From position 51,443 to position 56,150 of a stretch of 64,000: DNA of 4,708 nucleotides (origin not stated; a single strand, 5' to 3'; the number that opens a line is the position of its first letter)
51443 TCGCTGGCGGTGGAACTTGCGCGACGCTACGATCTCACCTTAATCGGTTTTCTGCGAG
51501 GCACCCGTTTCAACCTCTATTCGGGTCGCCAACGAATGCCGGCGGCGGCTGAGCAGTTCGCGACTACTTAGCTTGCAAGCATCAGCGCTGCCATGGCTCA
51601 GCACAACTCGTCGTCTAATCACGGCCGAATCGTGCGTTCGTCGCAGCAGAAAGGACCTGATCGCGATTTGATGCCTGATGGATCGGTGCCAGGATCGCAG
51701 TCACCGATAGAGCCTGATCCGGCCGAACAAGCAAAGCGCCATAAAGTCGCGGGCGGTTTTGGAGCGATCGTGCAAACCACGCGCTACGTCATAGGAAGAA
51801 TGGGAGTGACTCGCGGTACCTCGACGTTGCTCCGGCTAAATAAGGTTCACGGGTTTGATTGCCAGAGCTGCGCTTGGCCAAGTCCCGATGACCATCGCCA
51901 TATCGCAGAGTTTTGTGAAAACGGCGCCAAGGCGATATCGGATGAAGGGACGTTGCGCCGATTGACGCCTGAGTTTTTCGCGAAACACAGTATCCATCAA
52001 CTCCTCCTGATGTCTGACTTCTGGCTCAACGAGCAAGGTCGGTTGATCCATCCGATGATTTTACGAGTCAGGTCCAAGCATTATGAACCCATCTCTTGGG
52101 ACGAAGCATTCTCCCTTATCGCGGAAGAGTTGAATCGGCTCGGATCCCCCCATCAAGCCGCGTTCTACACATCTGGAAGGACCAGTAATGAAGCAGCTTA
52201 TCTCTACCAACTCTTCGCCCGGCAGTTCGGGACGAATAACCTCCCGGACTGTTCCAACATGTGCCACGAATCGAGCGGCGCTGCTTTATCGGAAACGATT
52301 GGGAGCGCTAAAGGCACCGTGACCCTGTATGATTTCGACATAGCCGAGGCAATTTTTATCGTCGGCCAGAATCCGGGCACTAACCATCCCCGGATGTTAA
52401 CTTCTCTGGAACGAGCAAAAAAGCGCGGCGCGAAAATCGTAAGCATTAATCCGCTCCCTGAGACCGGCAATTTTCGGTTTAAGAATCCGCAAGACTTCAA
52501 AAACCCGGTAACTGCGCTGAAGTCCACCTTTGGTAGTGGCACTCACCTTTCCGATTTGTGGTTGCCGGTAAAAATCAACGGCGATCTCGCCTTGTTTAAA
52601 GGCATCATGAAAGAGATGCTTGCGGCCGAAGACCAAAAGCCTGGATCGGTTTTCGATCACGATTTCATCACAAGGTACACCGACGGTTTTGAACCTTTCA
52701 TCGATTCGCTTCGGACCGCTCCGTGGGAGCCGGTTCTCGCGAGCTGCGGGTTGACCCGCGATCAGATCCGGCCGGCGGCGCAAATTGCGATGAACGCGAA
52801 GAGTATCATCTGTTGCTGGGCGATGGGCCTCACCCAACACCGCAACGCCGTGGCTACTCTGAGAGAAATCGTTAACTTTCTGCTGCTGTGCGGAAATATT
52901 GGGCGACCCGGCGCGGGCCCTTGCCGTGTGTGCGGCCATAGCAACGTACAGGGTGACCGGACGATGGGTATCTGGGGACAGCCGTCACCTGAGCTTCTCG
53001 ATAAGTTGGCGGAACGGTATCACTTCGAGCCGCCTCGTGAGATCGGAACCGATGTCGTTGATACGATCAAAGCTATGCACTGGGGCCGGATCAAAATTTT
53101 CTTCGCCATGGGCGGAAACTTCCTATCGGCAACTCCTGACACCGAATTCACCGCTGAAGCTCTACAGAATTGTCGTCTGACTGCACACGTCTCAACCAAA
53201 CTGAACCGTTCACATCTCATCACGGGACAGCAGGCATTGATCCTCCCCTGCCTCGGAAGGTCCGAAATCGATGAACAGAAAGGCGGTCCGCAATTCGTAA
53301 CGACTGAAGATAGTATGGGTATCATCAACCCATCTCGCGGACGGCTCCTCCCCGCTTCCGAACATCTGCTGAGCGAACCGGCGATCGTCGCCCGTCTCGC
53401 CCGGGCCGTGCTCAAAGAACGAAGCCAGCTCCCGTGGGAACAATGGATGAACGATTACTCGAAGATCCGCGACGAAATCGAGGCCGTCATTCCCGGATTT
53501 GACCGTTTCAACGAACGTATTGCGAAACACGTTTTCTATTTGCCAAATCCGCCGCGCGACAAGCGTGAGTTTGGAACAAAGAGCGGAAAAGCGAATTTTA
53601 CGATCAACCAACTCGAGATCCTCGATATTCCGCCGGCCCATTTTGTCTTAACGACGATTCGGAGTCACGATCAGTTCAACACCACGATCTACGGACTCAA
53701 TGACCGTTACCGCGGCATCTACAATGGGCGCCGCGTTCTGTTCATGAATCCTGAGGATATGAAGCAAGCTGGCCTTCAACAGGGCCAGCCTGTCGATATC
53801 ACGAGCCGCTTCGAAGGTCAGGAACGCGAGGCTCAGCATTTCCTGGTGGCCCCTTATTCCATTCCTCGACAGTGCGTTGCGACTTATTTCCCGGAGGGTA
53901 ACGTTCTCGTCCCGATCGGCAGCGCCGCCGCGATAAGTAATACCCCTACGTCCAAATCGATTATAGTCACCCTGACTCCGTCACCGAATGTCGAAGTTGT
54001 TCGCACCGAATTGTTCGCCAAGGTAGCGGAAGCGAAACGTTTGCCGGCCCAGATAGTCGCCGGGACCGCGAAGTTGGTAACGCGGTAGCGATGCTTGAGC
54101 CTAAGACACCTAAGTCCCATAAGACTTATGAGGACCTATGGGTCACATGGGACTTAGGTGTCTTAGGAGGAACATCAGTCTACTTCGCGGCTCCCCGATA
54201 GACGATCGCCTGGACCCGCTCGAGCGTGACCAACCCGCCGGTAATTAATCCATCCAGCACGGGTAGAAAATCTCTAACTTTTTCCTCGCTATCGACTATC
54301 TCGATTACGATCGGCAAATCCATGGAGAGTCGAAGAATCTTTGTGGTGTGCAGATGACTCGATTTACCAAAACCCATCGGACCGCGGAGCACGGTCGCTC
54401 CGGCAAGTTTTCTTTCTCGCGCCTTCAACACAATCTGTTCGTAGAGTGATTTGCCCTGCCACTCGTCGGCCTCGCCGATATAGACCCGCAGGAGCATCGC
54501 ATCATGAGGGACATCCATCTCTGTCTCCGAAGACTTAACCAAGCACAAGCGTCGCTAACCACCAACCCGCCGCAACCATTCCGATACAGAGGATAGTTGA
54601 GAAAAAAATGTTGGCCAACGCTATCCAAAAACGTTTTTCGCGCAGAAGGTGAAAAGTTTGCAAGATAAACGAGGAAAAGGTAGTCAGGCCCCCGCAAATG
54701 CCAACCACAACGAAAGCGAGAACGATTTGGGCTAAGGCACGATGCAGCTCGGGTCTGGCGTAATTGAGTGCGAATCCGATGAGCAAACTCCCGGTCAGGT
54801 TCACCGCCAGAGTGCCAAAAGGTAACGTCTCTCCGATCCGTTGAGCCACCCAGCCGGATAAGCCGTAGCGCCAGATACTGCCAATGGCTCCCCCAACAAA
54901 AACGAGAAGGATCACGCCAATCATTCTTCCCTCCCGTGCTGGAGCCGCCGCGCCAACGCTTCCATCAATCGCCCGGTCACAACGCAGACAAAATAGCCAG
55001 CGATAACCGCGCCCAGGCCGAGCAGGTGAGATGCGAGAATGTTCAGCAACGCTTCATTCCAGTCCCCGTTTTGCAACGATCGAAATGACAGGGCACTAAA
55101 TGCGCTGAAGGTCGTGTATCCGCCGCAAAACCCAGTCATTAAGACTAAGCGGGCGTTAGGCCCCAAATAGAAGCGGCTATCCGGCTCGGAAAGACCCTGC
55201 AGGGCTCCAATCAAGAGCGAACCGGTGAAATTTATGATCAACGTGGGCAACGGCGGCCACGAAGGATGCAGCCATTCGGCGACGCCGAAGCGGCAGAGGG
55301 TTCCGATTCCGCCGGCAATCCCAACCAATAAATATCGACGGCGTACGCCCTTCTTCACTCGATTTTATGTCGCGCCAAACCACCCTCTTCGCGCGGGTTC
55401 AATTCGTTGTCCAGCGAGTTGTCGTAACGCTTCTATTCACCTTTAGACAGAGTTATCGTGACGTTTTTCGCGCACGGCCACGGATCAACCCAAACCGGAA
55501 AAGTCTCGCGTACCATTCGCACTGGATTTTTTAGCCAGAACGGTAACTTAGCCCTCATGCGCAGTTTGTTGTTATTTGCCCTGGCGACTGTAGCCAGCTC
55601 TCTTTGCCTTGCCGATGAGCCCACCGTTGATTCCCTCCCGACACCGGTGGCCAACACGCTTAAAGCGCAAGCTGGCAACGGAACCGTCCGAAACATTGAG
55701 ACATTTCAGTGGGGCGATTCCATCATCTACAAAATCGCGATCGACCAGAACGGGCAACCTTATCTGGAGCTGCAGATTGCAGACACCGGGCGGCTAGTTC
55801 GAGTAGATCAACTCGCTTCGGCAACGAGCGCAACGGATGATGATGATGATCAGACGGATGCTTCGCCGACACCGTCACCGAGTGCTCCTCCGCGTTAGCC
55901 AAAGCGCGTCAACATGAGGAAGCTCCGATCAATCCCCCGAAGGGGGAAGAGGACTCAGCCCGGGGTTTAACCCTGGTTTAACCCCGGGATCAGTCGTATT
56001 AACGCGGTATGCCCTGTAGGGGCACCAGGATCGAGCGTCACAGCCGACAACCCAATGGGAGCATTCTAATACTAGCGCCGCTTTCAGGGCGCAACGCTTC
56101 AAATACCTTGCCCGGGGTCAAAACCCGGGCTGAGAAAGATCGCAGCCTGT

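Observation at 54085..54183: One 99-bp element exactly fills the gap between two convergent genes and supplies the TAG stop codon of both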

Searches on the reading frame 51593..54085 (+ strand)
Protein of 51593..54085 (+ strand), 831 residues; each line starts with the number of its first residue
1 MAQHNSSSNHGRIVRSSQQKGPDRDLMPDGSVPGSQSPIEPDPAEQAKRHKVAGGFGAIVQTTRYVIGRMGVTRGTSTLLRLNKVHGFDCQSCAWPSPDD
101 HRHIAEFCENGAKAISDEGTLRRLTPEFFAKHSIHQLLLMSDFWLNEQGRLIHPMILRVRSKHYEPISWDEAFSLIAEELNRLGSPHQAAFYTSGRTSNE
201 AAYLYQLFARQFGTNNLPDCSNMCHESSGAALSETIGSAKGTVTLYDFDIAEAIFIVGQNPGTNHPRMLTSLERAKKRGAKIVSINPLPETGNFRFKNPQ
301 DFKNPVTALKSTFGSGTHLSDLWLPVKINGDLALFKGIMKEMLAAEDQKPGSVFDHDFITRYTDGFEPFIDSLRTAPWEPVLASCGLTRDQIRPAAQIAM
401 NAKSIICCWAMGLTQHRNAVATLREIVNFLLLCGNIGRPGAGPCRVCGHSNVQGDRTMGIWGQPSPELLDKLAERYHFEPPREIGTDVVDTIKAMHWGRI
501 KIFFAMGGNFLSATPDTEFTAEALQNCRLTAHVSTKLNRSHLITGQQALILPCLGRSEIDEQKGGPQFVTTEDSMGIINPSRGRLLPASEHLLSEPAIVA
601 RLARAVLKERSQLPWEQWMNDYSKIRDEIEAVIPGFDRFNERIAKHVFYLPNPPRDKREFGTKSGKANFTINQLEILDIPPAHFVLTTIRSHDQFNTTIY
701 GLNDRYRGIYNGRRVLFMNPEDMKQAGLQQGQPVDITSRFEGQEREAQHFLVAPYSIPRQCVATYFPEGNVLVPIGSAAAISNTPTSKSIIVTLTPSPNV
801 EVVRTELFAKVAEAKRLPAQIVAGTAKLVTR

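Call 30: search_protein_families(library=pfam, proteins=[window:51593-54085:+])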
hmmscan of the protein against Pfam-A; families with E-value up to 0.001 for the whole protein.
window:51593-54085:+ (831 aa): 2 families
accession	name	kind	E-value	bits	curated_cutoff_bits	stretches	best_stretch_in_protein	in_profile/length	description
PF00384.28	Molybdopterin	-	6e-26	91.7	24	1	150-529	1-288/353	Molybdopterin oxidoreductase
PF01568.27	Molydop_binding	-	7.4e-10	39.3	26.8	1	684-773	1-93/110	Molydopterin dinucleotide binding domain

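Call 31: search_protein_families(library=ncbifam, proteins=[window:51593-54085:+])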
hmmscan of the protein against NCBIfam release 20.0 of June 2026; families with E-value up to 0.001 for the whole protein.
window:51593-54085:+ (831 aa): 21 families
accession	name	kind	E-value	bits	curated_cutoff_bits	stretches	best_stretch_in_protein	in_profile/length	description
TIGR01701.1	Fdhalpha-like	subfamily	4.7e-272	904.5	582.15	1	53-796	2-743/744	FdhF/YdeP family oxidoreductase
NF007406.0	PRK09939.1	equivalog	9.8e-201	668.8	1473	1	51-797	10-758/759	acid resistance putative oxidoreductase YdeP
TIGR01591.1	Fdh-alpha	equivalog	1.7e-69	234.6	666.25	1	145-791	48-669/672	formate dehydrogenase subunit alpha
NF047855.1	AssmNtatRedNasC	equivalog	4.1e-37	127.8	1100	2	316-535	222-445/708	assimilatory nitrate reductase catalytic subunit NasC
NF041323.1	Nitr_red_NasA_Halo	equivalog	1.6e-29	103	1000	2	151-288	52-191/673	assimilatory nitrate reductase NasA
TIGR01553.1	formate-DH-alph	equivalog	4.7e-27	94.2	814.2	2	188-287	159-258/1009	formate dehydrogenase-N subunit alpha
NF012032.0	PRK15488.1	equivalog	9.1e-16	57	694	2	145-287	93-235/759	thiosulfate reductase PhsA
NF041513.1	formate_DH_Act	exception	1.4e-15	56.2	1400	2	381-455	403-481/1067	formate dehydrogenase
NF010055.0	PRK13532.1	equivalog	5e-15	54.8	904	2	162-274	114-230/830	nitrate reductase catalytic subunit NapA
TIGR01706.1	NAPA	equivalog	1e-13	50.5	930.55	2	162-273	114-229/830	periplasmic nitrate reductase subunit alpha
TIGR01973.1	NuoG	equivalog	4.2e-13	48.9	470.05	1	145-338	264-436/606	NADH-quinone oxidoreductase subunit NuoG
TIGR02166.1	dmsA_ynfE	subfamily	3e-12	45.4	777.7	0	385-457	340-412/794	DMSO/selenate family reductase complex A subunit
NF005895.0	PRK07860.1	equivalog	5.3e-12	44.6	802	1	144-293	285-433/811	NADH-quinone oxidoreductase subunit G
TIGR00509.1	bisC_fam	subfamily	5.9e-12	44.6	1017.55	1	270-451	195-352/772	molybdopterin guanine dinucleotide-containing S/N-oxide reductase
TIGR02693.1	arsenite_ox_L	equivalog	8.3e-09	34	359.05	1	324-450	294-421/806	arsenate reductase (azurin) large subunit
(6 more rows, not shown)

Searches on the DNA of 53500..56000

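Call 66: search_rna_families(source=window, start=53500, end=56000, threshold=evalue, max_evalue=1)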
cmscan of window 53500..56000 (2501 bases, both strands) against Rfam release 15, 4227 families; matches with E-value up to 1: 1.
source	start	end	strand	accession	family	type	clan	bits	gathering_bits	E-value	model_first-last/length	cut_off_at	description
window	55933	55988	-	RF01687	Acido-Lenti-1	Gene; sRNA;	-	20.4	37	0.12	1-46/46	no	Acido-Lenti-1 RNA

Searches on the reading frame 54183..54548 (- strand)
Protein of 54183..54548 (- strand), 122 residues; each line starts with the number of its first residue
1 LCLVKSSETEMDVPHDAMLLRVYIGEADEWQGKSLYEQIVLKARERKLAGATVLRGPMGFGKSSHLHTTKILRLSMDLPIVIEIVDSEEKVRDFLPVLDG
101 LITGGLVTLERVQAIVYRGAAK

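Call 30: search_protein_families(library=pfam, proteins=[window:54183-54548:-])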
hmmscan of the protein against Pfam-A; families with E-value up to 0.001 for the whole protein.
window:54183-54548:- (122 aa): 1 family
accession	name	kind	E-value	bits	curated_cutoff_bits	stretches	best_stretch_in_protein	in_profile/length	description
PF02641.20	DUF190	-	1.4e-39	134.7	23.4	1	19-113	2-96/97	Uncharacterized ACR, COG1993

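Call 31: search_protein_families(library=ncbifam, proteins=[window:54183-54548:-])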
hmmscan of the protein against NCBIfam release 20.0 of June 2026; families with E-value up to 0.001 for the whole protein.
window:54183-54548:- (122 aa): 0 families

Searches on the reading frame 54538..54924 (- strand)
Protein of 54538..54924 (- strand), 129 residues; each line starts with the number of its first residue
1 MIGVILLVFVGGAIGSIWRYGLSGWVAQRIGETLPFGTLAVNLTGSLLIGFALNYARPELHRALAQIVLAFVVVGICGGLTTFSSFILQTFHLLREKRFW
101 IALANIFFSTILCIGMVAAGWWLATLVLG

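Call 30: search_protein_families(library=pfam, proteins=[window:54538-54924:-])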
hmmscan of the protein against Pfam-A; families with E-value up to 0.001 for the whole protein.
window:54538-54924:- (129 aa): 1 family
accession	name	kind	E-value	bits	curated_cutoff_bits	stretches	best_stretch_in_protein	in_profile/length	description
PF02537.21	CRCB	-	4.3e-27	94.9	32.9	1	6-121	1-103/103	CrcB-like protein, Camphor Resistance (CrcB)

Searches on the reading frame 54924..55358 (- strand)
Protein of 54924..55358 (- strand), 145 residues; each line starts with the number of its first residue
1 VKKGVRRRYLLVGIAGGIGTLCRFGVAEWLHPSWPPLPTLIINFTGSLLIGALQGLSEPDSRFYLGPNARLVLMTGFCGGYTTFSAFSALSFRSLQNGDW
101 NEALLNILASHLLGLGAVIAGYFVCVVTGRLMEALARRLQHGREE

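Call 30: search_protein_families(library=pfam, proteins=[window:54924-55358:-])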
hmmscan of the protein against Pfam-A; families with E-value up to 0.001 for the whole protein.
window:54924-55358:- (145 aa): 1 family
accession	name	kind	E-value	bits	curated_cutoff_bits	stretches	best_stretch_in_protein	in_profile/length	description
PF02537.21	CRCB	-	4e-27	95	32.9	1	10-122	1-103/103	CrcB-like protein, Camphor Resistance (CrcB)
